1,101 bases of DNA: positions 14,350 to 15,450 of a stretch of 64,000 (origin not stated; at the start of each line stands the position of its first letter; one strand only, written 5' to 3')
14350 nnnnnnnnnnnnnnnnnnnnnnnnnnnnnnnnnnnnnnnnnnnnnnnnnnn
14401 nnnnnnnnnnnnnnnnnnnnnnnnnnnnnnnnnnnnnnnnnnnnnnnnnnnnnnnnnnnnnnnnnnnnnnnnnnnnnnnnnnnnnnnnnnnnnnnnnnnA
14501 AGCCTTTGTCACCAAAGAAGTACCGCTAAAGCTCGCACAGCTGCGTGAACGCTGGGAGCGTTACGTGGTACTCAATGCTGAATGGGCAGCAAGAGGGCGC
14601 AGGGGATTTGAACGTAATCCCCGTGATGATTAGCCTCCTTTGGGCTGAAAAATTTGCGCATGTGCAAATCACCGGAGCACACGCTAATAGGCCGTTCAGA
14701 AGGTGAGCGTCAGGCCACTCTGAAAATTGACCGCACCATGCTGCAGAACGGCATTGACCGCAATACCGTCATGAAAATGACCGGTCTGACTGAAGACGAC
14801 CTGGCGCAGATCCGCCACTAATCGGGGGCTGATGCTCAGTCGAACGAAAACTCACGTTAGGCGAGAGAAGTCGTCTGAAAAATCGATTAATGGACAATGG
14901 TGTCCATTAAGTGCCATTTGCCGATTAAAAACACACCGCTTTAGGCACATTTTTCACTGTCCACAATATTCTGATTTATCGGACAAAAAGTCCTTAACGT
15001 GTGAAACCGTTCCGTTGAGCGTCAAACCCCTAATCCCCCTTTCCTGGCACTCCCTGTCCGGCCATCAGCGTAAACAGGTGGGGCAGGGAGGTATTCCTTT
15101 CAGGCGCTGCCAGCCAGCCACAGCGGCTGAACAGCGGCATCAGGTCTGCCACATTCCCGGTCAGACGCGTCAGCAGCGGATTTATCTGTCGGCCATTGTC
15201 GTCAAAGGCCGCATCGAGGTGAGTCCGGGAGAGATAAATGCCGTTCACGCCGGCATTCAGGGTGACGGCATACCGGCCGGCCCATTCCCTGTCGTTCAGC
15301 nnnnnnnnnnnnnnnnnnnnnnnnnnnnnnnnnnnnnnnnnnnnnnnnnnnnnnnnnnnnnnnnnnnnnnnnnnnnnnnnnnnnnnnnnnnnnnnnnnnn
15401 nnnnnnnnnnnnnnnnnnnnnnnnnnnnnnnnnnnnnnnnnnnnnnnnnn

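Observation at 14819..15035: IS101-like 207-bp Tn3-derived miniature element inserted exactly between two convergent genes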

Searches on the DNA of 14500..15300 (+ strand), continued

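Call 46: search_dna_similar(query=L003:3995-4201:+, collection=plasmids, mode=near, max_rows=60, rows=best)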
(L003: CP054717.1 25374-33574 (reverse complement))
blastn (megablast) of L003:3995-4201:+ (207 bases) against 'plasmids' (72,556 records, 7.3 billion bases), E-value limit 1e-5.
Records with a match: 322; places in all: 347; records where one place covers at least 80% of the query: 311.
Best place of each record, by identity: >=99% 2; 95-99% 1; 90-95% 75; 80-90% 243; 60-80% 1.
By first word of the organism name: Klebsiella 214; Yersinia 63; Escherichia 21; Citrobacter 6; Salmonella 5; Serratia 3; Raoultella 2; Enterobacter 2; Rahnella 1; Enterobacteriaceae 1; and 4 more.
By predicted mobility (MOB-suite, as given by PLSDB): conjugative 213; non-mobilizable 78; mobilizable 31.
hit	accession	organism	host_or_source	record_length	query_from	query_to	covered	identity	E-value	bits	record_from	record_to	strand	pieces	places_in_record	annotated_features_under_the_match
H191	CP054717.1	Salmonella enterica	-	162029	1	207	100%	100.0%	5e-104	383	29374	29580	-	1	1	none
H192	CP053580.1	Salmonella enterica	-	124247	1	207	100%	99.5%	2e-102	377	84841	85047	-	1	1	none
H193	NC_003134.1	Yersinia pestis CO92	-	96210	1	207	100%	91.3%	5e-74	283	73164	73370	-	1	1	none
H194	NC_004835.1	Yersinia pestis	-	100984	1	207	100%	91.3%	5e-74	283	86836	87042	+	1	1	none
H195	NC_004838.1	Yersinia pestis KIM10+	-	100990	1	207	100%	91.3%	5e-74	283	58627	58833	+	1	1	none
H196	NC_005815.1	Yersinia pestis biovar Microtus str. 91001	-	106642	1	207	100%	91.3%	5e-74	283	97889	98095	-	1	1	none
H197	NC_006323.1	Yersinia pestis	-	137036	1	207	100%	91.3%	5e-74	283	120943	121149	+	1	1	none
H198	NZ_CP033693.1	Yersinia pestis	UCC strain,UCC isolate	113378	1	207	100%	91.3%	5e-74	283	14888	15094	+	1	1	none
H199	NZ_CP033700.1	Yersinia pestis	UCC strain,UCC isolate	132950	1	207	100%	91.3%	5e-74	283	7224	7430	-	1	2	none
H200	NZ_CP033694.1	Yersinia pestis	UCC strain,UCC isolate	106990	1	207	100%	91.3%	5e-74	283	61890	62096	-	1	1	none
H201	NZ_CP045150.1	Yersinia pestis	Marmota sibirica,Cell culture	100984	1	207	100%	91.3%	5e-74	283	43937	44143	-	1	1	none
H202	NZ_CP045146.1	Yersinia pestis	Marmota baibacina,Cell culture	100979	1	207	100%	91.3%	5e-74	283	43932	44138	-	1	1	none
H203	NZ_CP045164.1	Yersinia pestis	Neopsylla setosa,Cell culture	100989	1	207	100%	91.3%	5e-74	283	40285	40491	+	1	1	none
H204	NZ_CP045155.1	Yersinia pestis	Spermophilus sp.,Cell culture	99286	1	207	100%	91.3%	5e-74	283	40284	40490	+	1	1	none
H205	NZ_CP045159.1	Yersinia pestis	Cell culture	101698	1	207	100%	91.3%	5e-74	283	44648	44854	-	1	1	none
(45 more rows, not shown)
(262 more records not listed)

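Call 47: search_dna_similar(query=window:14824-15030:+, collection=ecoli_genomes, mode=distant, max_rows=40, rows=best, max_evalue=1e-10)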
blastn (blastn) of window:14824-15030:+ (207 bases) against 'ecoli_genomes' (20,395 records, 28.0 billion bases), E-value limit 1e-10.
Records with a match: 219; places in all: 234; records where one place covers at least 80% of the query: 31.
Genomes with a match: 208 of 5426; with a place that covers at least 80% of the query: 31. Places per genome that has any: lowest 1, median 1, highest 3. On chromosomes: 5 places; on plasmids: 229.
Best place of each record, by identity: >=99% 16; 90-95% 7; 80-90% 4; 60-80% 192.
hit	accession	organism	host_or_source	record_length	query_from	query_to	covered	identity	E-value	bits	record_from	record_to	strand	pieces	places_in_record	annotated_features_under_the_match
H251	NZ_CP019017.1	Escherichia coli strain Ecol_244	Homo sapiens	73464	1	207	100%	100.0%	8e-101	374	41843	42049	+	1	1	none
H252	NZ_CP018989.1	Escherichia coli strain Ecol_AZ146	Homo sapiens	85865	1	207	100%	100.0%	8e-101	374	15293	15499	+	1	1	DUF2913 family protein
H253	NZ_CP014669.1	Escherichia coli strain ECONIH2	-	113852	1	207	100%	100.0%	8e-101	374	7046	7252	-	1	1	DUF2913 family protein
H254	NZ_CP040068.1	Escherichia coli strain A1_181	Larus sp.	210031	1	207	100%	100.0%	8e-101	374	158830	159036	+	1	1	none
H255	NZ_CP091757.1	Escherichia coli strain LC-1302-2020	Homo sapiens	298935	1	207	100%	100.0%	8e-101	374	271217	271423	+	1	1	DUF2913 family protein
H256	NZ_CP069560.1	Escherichia coli strain FDAARGOS_1259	Homo sapiens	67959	1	207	100%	100.0%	8e-101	374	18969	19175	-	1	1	DUF2913 family protein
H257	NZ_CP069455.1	Escherichia coli strain FDAARGOS_1254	Homo sapiens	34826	1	207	100%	100.0%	8e-101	374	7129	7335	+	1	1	DUF2913 family protein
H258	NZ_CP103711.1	Escherichia coli O25b:H4-ST131 strain ST131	Homo sapiens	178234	1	207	100%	100.0%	8e-101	374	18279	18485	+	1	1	DUF2913 family protein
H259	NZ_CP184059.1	Escherichia coli strain 1446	Homo sapiens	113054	1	207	100%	100.0%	8e-101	374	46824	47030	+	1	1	DUF2913 family protein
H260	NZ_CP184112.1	Escherichia coli strain AZ 190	Homo sapiens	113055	1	207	100%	100.0%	8e-101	374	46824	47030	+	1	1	DUF2913 family protein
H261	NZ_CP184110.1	Escherichia coli strain AZ 189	Homo sapiens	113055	1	207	100%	100.0%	8e-101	374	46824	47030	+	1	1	DUF2913 family protein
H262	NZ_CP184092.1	Escherichia coli strain AZ184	Homo sapiens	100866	1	207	100%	100.0%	8e-101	374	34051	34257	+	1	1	DUF2913 family protein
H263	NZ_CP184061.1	Escherichia coli strain 1447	Homo sapiens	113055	1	207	100%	100.0%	8e-101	374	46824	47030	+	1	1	DUF2913 family protein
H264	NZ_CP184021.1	Escherichia coli strain 1434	Homo sapiens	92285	1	207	100%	100.0%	8e-101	374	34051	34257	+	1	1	DUF2913 family protein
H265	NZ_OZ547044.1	Escherichia coli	Homo sapiens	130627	1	207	100%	100.0%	8e-101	374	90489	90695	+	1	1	DUF2913 family protein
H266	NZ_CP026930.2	Escherichia coli strain CFS3246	Bos taurus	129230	1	207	100%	91.8%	2e-76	294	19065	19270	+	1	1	IS66 family transposase | tnpC: IS66 family transposase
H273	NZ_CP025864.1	Escherichia coli strain 504237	Homo sapiens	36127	6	207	98%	88.1%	2e-65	257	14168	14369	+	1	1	none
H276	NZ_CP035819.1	Escherichia coli strain WS3294A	Homo sapiens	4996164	2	207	100%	71.8%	6e-20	105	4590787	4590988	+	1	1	none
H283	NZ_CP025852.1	Escherichia coli strain 510016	Homo sapiens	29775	1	157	76%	73.0%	2e-14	88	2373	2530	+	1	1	none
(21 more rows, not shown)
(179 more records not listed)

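Call 48: get_annotated_region(hit=H266, flank=2500)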
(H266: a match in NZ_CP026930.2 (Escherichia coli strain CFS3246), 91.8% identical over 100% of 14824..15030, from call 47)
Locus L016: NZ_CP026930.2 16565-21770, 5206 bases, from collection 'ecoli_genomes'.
description: Escherichia coli strain CFS3246 plasmid pCFS3246-1, complete sequence
organism: Escherichia coli strain CFS3246 (NCBI taxid 562)
replicon: plasmid pCFS3246-1; assembly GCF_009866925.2
host: Bos taurus; source: Bovine adult; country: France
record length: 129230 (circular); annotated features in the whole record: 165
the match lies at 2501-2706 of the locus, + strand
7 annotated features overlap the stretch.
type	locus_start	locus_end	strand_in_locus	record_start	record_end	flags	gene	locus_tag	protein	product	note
CDS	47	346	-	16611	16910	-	-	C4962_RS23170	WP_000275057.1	adhesin biosynthesis transcription regulatory family protein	-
CDS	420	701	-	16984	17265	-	fanA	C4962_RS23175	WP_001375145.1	K99 fimbria transcriptional regulator FanA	-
CDS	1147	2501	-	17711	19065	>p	tnpC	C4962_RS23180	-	IS66 family transposase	frameshifted; incomplete; partial in the middle of a contig; missing N-terminus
CDS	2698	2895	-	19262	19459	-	-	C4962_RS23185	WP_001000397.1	IS66 family transposase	-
CDS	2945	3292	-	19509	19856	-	tnpB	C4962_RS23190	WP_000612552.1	IS66 family insertion sequence element accessory protein TnpB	TnpB, as the term is used for proteins encoded by IS66 family insertion elements, is considered an accessory protein, ...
CDS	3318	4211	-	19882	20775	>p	-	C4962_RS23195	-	IS3 family transposase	incomplete; partial in the middle of a contig; missing N-terminus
CDS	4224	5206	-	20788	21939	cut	-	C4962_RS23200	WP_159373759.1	IS30-like element IS30 family transposase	-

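Call 49: get_annotated_region(hit=H273, flank=2500)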
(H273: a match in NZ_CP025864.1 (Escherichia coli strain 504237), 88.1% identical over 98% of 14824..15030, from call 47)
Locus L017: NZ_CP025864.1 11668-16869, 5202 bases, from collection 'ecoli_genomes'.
description: Escherichia coli strain 504237 plasmid p504237_36, complete sequence
organism: Escherichia coli strain 504237 (NCBI taxid 562)
replicon: plasmid p504237_36; assembly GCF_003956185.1
host: Homo sapiens; source: stool; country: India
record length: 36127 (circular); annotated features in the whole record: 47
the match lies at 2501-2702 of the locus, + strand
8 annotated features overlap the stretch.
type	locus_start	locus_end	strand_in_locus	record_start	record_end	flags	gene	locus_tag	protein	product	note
CDS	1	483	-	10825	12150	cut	-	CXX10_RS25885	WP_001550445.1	HEPN domain-containing protein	-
CDS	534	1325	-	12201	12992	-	-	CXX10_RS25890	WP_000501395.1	HEPN domain-containing protein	-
CDS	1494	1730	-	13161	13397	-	-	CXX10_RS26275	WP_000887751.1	hypothetical protein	-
CDS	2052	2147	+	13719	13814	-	dqlB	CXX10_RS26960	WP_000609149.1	DinQ-like type I toxin DqlB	-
CDS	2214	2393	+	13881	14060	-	-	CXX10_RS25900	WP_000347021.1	hypothetical protein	-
CDS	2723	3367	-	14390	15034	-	-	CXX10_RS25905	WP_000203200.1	recombinase family protein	-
CDS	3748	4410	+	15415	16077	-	-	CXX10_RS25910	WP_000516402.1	division plane positioning ATPase MipZ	-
CDS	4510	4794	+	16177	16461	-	-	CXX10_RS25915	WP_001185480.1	hypothetical protein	-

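Call 50: get_annotated_region(hit=H276, flank=2500)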
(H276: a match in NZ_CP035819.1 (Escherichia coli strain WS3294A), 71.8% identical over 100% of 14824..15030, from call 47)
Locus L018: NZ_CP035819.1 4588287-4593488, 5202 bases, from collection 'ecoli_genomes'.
description: Escherichia coli strain WS3294A chromosome, complete genome
organism: Escherichia coli strain WS3294A (NCBI taxid 562)
replicon: chromosome; assembly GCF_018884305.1
host: Homo sapiens; source: stool; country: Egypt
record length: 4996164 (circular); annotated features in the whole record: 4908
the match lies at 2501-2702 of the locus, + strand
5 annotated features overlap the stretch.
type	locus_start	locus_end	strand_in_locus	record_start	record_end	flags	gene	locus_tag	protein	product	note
CDS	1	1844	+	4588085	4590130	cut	-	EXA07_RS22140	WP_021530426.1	phage tail protein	-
CDS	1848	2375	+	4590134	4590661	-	-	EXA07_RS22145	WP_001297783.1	tail fiber assembly protein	-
CDS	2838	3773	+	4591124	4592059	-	-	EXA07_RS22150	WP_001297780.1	hypothetical protein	-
CDS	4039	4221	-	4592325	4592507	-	-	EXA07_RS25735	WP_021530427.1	hypothetical protein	-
CDS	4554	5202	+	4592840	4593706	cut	-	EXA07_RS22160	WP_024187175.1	hypothetical protein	-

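Call 51: get_annotated_region(hit=H283, flank=2500)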
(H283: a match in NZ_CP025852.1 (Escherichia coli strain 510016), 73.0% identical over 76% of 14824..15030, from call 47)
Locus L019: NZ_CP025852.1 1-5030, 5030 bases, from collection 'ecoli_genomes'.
description: Escherichia coli strain 510016 plasmid p510016_29, complete sequence
organism: Escherichia coli strain 510016 (NCBI taxid 562)
replicon: plasmid p510016_29; assembly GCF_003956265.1
host: Homo sapiens; source: stool; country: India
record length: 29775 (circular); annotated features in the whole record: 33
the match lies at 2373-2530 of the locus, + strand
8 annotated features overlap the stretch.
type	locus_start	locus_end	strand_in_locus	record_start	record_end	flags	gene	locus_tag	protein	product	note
CDS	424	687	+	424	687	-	-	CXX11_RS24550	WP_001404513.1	hypothetical protein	-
CDS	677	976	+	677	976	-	-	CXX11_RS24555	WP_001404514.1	type II toxin-antitoxin system RelE/ParE family toxin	-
CDS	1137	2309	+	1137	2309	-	-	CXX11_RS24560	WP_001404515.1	hypothetical protein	-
CDS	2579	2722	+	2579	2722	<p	yacB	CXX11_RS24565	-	type II toxin-antitoxin system toxin YacB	incomplete; partial in the middle of a contig; missing N-terminus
CDS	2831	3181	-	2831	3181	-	-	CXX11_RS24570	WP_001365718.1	plasmid partitioning/stability family protein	-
CDS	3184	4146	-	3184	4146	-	parM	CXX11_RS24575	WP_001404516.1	plasmid segregation protein ParM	-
CDS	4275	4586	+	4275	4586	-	-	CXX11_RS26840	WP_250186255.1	hypothetical protein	-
CDS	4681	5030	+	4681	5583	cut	-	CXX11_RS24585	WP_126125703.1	DUF1281 domain-containing protein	-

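Call 67: search_dna_similar(query=window:14764-14883:+, collection=plasmids, mode=near, max_rows=60, rows=spread)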
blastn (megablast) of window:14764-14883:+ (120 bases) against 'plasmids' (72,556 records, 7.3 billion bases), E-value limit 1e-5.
Records with a match: 2320; places in all: 2581; records where one place covers at least 80% of the query: 219.
Best place of each record, by identity: >=99% 577; 95-99% 924; 90-95% 818; 80-90% 1.
By first word of the organism name: Klebsiella 1421; Salmonella 577; Enterobacter 93; Citrobacter 86; Escherichia 71; Pantoea 24; Raoultella 18; Serratia 12; Enterobacteriaceae 4; Leclercia 4; and 6 more.
By predicted mobility (MOB-suite, as given by PLSDB): conjugative 1536; non-mobilizable 445; mobilizable 339.
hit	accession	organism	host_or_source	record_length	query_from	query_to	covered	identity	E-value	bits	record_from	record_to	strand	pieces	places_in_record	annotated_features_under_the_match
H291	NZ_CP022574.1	Klebsiella pneumoniae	Homo sapiens,rectal swab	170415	1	120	100%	100.0%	6e-56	222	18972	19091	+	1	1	none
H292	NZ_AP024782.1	Klebsiella pneumoniae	Homo sapiens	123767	1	120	100%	100.0%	6e-56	222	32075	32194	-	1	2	none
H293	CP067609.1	Klebsiella pneumoniae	Homo sapiens,urine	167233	1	120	100%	100.0%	6e-56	222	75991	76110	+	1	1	hypothetical protein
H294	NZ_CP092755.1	Klebsiella pneumoniae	Homo sapiens,Rectal Swab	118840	1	120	100%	100.0%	6e-56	222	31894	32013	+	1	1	none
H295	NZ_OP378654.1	Klebsiella pneumoniae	-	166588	1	120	100%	100.0%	6e-56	222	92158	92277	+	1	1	none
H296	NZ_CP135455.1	Klebsiella pneumoniae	Homo sapiens,bacterial culture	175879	1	120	100%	100.0%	6e-56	222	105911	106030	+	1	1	none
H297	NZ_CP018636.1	Salmonella enterica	human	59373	1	60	50%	100.0%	1e-22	111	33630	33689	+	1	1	Rpn family recombination-promoting nuclease/putative transposase | DUF2913 family protein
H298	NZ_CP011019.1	Escherichia coli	Homo sapiens,Bacterial isolate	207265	1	60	50%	100.0%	1e-22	111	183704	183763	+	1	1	none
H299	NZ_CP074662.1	Salmonella enterica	food,organic spinach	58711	1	60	50%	100.0%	1e-22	111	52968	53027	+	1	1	Rpn family recombination-promoting nuclease/putative transposase | DUF2913 family protein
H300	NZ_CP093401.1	Salmonella enterica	Homo sapiens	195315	1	60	50%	100.0%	1e-22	111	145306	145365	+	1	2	Rpn family recombination-promoting nuclease/putative transposase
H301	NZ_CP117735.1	Klebsiella grimontii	Homo sapiens,skin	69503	1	60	50%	100.0%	1e-22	111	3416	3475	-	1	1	DUF2913 family protein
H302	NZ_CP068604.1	Klebsiella pneumoniae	Homo sapiens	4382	61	120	50%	100.0%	1e-22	111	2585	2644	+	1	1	none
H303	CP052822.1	Salmonella enterica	Chicken Wings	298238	1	60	50%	100.0%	1e-22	111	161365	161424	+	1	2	Rpn family recombination-promoting nuclease/putative transposase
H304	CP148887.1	Salmonella enterica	Homo sapiens,single cell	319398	1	60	50%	100.0%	1e-22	111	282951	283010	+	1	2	none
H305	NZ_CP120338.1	Salmonella enterica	food,State of Palestine: West Bank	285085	1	60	50%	100.0%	1e-22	111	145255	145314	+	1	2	Rpn family recombination-promoting nuclease/putative transposase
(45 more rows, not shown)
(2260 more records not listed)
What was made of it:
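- Checked: In about 2,100 further plasmid records the match to the left flank stops exactly at the insertion point (call 67).
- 219 of the plasmid records share the very same junction (call 67).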

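Call 78: search_dna_similar(query=window:14862-14992:+, collection=plasmids, mode=distant, max_rows=60, rows=spread, max_evalue=0.01)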
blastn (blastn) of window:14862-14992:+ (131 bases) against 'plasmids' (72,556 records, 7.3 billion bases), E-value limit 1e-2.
Records with a match: 788; places in all: 856; records where one place covers at least 80% of the query: 641.
Best place of each record, by identity: >=99% 235; 95-99% 2; 90-95% 5; 80-90% 122; 60-80% 424.
By first word of the organism name: Klebsiella 345; Escherichia 237; Yersinia 68; Pantoea 30; Salmonella 22; Citrobacter 21; Enterobacter 15; Aeromonas 8; Serratia 7; Edwardsiella 5; and 15 more.
By predicted mobility (MOB-suite, as given by PLSDB): conjugative 463; non-mobilizable 222; mobilizable 103.
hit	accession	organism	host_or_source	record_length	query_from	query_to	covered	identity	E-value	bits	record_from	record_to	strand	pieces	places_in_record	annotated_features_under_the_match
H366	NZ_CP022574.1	Klebsiella pneumoniae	Homo sapiens,rectal swab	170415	1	131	100%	100.0%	2e-60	237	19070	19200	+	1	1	none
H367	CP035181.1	Klebsiella pneumoniae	Homo sapiens,blood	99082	1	131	100%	100.0%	2e-60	237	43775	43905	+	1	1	none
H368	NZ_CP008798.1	Klebsiella pneumoniae subsp. pneumoniae KPNIH24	throat/groin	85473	1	131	100%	100.0%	2e-60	237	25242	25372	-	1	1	none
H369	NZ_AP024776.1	Klebsiella pneumoniae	Homo sapiens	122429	1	131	100%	100.0%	2e-60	237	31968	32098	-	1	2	none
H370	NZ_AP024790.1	Klebsiella pneumoniae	Homo sapiens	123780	1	131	100%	100.0%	2e-60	237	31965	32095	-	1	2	none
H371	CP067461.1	Klebsiella pneumoniae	Homo sapiens,urine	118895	1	131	100%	100.0%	2e-60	237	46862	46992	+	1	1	none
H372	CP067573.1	Klebsiella pneumoniae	Homo sapiens,other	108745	1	131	100%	100.0%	2e-60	237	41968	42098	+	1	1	none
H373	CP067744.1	Klebsiella pneumoniae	Homo sapiens,other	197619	1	131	100%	100.0%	2e-60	237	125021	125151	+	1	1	none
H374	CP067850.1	Klebsiella pneumoniae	Homo sapiens,urine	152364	1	131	100%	100.0%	2e-60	237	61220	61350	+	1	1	none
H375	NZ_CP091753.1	Klebsiella grimontii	Homo sapiens,rectal swab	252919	1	131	100%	100.0%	2e-60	237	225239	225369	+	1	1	none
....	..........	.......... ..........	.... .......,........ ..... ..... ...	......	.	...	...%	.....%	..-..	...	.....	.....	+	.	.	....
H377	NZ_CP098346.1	Klebsiella pneumoniae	Homo sapiens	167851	1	131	100%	100.0%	2e-60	237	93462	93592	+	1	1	none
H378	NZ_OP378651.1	Klebsiella pneumoniae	-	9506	1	131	100%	100.0%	2e-60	237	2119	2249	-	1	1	none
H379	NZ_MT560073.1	Klebsiella pneumoniae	-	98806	1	131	100%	100.0%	2e-60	237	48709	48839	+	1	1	none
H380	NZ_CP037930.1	Klebsiella pneumoniae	Homo sapiens,blood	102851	1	131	100%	100.0%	2e-60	237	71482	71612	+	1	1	none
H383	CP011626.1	Klebsiella oxytoca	Homo sapiens,Perirectal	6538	1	128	98%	94.6%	2e-48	198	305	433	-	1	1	none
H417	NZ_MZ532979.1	Klebsiella pneumoniae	-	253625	12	94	63%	79.5%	7e-10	71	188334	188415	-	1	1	none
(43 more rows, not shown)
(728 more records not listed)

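Call 79: get_annotated_region(hit=H417, flank=3000)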
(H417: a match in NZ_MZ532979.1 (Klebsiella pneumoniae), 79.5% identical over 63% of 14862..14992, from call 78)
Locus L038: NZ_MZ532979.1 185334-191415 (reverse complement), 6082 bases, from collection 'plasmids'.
description: Klebsiella pneumoniae strain C5921 plasmid p5921_tmexCD, complete sequence
organism: Klebsiella pneumoniae (NCBI taxid 573)
taxonomy: Bacteria; Pseudomonadota; Gammaproteobacteria; Enterobacterales; Enterobacteriaceae; Klebsiella; Klebsiella pneumoniae
host: -; source: -; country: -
typing (MOB-suite, as given by PLSDB): non-mobilizable; replicon IncFIB,IncHI1B,IncU,rep_cluster_1254
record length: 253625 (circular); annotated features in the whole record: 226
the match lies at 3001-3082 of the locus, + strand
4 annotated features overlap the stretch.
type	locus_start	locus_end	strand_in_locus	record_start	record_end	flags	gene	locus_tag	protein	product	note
CDS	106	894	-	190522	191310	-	-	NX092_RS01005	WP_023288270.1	arylamine N-acetyltransferase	-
CDS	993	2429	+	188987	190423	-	-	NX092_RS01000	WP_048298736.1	PLP-dependent aminotransferase family protein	-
CDS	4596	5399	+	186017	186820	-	-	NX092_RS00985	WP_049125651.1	hypothetical protein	-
CDS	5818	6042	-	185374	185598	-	-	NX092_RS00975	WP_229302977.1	IS1-like element transposase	-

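Call 80: get_annotated_region(hit=H378, flank=2500)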
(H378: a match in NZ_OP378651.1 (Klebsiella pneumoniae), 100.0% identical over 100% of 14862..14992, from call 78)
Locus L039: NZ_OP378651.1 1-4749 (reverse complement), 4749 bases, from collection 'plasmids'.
description: Klebsiella pneumoniae strain KLP00155 plasmid pKLP00155_6, complete sequence
organism: Klebsiella pneumoniae (NCBI taxid 573)
taxonomy: Bacteria; Pseudomonadota; Gammaproteobacteria; Enterobacterales; Enterobacteriaceae; Klebsiella; Klebsiella pneumoniae
host: -; source: -; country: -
typing (MOB-suite, as given by PLSDB): mobilizable; replicon ColRNAI_rep_cluster_1857; relaxase MOBC
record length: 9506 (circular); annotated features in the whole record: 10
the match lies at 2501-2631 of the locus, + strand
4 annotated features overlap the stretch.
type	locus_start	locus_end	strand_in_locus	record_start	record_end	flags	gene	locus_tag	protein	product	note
CDS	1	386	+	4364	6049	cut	-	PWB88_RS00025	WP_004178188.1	colicin-like bacteriocin tRNase domain-containing protein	-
CDS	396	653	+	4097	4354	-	-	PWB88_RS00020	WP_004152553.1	cloacin immunity family protein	-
CDS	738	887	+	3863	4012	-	-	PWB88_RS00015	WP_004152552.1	colicin release lysis protein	GO:0019835 - cytolysis [Evidence IEA]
CDS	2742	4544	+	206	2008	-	-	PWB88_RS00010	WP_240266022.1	TraM recognition domain-containing protein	-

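Call 81: get_annotated_region(hit=H383, flank=2500)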
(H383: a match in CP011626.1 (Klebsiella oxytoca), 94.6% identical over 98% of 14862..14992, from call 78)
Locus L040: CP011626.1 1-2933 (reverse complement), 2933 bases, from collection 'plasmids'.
description: Klebsiella oxytoca strain CAV1374 plasmid pCAV1374-6538, complete sequence
organism: Klebsiella oxytoca (NCBI taxid 571)
taxonomy: Bacteria; Pseudomonadota; Gammaproteobacteria; Enterobacterales; Enterobacteriaceae; Klebsiella; Klebsiella oxytoca
host: -; source: Homo sapiens,Perirectal; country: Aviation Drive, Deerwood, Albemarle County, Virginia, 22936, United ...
typing (MOB-suite, as given by PLSDB): non-mobilizable; replicon ColRNAI_rep_cluster_1987
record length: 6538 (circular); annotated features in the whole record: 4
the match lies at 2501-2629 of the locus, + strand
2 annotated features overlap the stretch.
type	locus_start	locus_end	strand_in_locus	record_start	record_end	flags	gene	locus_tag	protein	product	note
CDS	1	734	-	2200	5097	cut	-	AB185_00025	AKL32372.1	transposase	-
CDS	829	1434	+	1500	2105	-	-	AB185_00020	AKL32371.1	DNA resolvase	-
